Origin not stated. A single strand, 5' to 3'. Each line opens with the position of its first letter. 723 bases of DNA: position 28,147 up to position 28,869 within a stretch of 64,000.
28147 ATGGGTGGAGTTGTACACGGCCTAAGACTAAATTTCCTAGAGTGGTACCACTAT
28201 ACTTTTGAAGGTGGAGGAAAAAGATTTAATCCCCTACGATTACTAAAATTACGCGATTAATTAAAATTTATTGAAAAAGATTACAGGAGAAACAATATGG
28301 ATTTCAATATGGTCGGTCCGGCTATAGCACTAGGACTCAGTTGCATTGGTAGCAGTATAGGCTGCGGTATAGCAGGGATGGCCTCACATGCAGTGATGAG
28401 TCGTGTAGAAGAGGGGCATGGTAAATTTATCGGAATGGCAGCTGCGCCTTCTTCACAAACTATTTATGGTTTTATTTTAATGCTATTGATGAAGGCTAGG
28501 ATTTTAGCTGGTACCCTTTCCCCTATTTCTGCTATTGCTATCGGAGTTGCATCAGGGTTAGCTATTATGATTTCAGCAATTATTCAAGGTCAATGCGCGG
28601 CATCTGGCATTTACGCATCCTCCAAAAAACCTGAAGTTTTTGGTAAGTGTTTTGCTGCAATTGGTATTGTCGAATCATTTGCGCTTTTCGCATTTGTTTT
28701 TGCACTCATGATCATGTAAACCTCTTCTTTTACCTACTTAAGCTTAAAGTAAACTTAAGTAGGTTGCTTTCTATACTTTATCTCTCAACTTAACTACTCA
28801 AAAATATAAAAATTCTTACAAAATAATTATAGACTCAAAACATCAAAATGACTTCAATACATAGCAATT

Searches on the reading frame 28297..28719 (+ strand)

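Call 70: search_protein_families(library=pfam, proteins=[window:28297-28719:+], max_evalue=0.0001)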
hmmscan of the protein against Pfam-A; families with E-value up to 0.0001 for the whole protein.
window:28297-28719:+ (140 aa): 1 family
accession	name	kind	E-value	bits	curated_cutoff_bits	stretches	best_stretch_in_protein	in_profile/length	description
PF00137.26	ATP-synt_C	-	1e-23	83.8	24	2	7-65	2-60/60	ATP synthase subunit C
